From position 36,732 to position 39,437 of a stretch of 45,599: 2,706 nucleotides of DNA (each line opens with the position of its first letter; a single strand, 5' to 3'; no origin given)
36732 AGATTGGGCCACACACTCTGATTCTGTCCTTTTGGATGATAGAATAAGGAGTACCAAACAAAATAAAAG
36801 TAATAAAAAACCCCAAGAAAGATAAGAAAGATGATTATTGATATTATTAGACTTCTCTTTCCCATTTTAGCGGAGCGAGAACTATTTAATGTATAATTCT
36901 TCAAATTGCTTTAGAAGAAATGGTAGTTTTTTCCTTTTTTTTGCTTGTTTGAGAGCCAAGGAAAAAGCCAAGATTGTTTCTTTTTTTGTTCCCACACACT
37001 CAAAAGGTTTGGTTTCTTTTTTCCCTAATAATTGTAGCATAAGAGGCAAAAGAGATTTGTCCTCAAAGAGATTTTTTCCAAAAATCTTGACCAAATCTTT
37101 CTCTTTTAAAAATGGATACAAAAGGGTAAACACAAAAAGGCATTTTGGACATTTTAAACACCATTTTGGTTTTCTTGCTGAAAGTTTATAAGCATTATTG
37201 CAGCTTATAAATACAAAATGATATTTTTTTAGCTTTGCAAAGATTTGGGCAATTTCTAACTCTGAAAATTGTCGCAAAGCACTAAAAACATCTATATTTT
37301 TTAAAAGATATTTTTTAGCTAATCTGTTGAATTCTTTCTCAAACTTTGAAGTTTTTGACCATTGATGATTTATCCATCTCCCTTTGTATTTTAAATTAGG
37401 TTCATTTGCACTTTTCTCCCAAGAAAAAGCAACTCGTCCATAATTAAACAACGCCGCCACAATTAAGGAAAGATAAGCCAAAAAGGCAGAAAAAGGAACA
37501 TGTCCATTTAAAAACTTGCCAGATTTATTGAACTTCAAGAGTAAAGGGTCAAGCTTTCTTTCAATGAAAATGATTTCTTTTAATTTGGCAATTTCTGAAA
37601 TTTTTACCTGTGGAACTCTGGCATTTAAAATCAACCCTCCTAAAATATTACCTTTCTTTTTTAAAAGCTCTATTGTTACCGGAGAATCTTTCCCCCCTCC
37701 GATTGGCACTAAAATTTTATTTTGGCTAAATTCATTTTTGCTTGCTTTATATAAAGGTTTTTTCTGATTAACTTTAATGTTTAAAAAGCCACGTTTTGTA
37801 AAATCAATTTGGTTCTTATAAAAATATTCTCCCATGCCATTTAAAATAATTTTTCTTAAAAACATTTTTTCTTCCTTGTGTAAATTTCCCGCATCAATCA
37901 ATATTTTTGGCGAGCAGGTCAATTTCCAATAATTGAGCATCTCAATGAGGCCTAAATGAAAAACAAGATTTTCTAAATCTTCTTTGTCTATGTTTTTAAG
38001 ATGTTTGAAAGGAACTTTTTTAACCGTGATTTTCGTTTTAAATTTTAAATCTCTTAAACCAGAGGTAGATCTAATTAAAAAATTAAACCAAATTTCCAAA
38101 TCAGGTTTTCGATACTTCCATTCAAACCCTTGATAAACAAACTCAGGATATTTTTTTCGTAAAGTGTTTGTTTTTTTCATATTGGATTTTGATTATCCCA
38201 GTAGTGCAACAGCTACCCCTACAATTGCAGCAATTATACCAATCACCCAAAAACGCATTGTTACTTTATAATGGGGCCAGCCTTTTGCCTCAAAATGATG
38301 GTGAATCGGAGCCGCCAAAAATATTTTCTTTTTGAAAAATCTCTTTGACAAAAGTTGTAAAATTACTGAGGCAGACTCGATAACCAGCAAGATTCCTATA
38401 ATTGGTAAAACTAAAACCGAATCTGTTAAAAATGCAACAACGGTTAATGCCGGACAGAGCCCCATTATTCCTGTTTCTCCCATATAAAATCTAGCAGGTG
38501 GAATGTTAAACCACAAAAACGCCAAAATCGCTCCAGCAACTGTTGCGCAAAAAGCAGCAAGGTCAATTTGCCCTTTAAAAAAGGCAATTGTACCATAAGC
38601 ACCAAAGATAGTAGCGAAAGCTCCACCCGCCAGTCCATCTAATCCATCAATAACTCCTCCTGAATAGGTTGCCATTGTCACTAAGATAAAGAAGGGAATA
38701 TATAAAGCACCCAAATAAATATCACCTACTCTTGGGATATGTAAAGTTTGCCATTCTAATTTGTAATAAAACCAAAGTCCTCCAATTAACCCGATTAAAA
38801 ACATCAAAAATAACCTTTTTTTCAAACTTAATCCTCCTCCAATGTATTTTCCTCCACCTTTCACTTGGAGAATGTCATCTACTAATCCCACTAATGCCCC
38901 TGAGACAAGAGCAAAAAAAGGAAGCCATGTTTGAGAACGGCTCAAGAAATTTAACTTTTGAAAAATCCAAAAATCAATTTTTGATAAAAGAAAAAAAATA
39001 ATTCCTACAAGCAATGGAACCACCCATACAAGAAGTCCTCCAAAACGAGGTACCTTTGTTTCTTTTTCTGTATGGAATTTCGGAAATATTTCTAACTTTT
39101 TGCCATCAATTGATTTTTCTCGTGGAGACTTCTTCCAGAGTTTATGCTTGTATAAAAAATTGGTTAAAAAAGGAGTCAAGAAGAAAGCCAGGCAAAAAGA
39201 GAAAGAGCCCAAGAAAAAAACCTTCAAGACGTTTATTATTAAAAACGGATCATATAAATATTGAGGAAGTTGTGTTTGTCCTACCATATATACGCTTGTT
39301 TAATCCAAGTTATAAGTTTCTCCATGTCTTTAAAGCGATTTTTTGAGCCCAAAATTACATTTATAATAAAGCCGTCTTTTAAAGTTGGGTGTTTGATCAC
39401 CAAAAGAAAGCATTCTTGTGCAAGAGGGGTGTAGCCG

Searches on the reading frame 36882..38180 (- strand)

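Call 3: search_protein_families(library=pfam, proteins=[window:36882-38180:-], max_evalue=0.1)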
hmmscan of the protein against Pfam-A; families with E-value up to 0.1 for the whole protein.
window:36882-38180:- (432 aa): 0 families

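Call 4: search_protein_families(library=padloc, proteins=[window:36882-38180:-], max_evalue=0.1)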
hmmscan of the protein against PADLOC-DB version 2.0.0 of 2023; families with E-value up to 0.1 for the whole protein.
window:36882-38180:- (432 aa): 0 families

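Call 6: search_protein_families(library=ncbifam, proteins=[window:36882-38180:-], max_evalue=0.1)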
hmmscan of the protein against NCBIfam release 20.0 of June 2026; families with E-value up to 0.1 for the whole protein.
window:36882-38180:- (432 aa): 1 family
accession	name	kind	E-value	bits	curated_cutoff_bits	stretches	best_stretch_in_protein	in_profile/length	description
NF041275.1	MurL_Xanthmoales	equivalog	3.1e-76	256.7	700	1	50-415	39-399/447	UDP-N-acetyl-alpha-D-muramoyl-L-alanyl-L-glutamate epimerase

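Call 7: search_protein_families(library=phrogs, proteins=[window:36882-38180:-], max_evalue=0.1)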
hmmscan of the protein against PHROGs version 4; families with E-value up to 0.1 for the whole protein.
window:36882-38180:- (432 aa): 0 families

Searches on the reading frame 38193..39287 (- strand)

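Call 3: search_protein_families(library=pfam, proteins=[window:38193-39287:-], max_evalue=0.1)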
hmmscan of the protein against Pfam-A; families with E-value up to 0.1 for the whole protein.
window:38193-39287:- (364 aa): 1 family
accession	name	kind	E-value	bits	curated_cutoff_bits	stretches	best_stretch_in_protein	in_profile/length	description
PF00953.26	Glycos_transf_4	-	7.8e-21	75.2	27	1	125-286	6-157/160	Glycosyl transferase family 4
